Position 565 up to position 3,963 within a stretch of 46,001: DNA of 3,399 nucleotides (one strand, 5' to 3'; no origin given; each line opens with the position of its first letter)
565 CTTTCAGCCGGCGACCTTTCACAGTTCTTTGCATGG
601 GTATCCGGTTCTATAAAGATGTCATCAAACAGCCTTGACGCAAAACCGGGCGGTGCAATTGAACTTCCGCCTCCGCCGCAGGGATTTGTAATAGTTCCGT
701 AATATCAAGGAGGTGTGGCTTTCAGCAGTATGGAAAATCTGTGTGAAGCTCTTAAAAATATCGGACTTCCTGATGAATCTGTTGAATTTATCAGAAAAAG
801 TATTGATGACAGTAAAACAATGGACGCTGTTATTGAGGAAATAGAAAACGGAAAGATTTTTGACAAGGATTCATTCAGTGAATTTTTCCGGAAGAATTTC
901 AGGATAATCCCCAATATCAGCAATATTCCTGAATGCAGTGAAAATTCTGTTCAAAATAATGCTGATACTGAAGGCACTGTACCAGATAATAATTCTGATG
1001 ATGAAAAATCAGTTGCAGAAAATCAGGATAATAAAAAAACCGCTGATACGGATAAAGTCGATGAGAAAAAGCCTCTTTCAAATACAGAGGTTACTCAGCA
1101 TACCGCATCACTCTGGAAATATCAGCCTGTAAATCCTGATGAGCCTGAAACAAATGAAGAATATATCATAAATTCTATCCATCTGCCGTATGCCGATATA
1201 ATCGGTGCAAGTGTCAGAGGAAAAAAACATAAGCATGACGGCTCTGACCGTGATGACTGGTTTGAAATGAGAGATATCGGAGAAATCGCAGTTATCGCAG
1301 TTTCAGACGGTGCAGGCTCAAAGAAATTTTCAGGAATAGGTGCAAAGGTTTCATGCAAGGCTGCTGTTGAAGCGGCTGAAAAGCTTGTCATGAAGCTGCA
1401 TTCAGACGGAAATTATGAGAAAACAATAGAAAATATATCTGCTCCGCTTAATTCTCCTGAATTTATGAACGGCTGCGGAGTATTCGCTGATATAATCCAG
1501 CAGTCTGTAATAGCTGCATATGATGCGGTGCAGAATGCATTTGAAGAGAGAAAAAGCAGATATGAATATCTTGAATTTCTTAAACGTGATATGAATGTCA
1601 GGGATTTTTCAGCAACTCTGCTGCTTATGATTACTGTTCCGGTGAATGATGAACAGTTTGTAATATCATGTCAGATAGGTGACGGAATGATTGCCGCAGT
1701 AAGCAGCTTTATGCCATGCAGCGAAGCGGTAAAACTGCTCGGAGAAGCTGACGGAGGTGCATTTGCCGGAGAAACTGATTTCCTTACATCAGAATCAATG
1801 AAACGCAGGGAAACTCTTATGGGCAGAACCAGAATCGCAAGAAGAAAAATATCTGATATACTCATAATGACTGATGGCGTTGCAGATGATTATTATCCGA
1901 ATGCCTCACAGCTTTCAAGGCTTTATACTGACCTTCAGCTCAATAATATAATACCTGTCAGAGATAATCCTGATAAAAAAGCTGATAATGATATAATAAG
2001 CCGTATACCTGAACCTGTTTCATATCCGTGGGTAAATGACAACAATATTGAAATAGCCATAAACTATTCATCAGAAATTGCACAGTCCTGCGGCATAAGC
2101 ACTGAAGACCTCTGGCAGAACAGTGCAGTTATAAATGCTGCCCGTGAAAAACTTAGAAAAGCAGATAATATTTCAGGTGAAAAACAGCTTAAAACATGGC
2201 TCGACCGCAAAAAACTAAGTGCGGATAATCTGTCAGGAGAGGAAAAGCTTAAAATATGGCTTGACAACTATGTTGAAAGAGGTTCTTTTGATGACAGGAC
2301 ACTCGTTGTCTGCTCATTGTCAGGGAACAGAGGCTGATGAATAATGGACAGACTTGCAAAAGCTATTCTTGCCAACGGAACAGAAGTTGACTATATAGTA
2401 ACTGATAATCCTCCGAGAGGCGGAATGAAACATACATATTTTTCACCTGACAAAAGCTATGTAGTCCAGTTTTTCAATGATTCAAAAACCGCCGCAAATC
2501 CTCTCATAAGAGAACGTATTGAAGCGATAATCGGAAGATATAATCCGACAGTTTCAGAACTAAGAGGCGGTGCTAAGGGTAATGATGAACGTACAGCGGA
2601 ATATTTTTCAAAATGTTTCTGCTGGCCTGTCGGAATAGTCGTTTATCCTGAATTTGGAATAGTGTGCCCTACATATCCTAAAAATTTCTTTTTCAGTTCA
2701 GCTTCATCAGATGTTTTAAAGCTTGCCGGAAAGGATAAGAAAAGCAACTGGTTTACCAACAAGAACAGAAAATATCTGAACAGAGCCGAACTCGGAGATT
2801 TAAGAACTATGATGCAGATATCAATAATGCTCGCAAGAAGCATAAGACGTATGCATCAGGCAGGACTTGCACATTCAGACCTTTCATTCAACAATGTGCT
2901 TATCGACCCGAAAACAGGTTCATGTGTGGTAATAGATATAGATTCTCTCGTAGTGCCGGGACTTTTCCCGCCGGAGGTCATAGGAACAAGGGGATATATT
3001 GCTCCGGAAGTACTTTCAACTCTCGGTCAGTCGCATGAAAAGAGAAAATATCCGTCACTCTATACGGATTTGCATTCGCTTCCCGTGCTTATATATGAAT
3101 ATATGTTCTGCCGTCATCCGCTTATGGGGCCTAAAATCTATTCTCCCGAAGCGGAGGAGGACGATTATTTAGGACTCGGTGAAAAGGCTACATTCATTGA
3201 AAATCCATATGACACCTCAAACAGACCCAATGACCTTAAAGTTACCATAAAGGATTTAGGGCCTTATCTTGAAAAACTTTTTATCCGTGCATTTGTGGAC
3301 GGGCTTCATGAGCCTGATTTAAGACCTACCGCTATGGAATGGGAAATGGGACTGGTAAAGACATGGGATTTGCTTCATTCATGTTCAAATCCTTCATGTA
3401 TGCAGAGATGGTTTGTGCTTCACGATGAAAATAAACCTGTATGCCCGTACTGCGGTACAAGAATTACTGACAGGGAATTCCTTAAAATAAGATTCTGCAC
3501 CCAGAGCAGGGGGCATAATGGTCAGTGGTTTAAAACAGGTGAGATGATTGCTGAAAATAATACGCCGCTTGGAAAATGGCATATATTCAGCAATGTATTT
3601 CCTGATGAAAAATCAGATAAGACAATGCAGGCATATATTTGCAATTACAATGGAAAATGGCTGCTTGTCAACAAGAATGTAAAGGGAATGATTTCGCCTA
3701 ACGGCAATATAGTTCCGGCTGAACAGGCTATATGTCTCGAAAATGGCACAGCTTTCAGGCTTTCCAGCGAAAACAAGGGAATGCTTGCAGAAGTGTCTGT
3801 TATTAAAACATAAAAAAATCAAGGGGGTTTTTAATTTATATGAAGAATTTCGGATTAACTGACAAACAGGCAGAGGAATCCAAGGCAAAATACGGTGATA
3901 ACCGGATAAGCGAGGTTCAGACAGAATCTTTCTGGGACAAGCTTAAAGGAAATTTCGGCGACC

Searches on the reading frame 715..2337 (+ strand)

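Call 69: search_protein_families(library=pfam, proteins=[window:715-2337:+], max_evalue=0.00001)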
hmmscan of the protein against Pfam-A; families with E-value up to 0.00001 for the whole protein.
window:715-2337:+ (540 aa): 1 family
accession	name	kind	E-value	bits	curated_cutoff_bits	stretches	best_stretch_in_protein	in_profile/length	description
PF13672.11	PP2C_2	-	1e-31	110.6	24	1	168-404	1-188/209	Protein phosphatase 2C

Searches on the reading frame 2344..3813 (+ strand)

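Call 69: search_protein_families(library=pfam, proteins=[window:2344-3813:+], max_evalue=0.00001)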
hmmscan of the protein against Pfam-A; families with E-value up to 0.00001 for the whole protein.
window:2344-3813:+ (489 aa): 1 family
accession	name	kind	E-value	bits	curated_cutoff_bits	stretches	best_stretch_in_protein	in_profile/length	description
PF00069.31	Pkinase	-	9.9e-11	42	31.7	1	151-264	95-201/263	Protein kinase domain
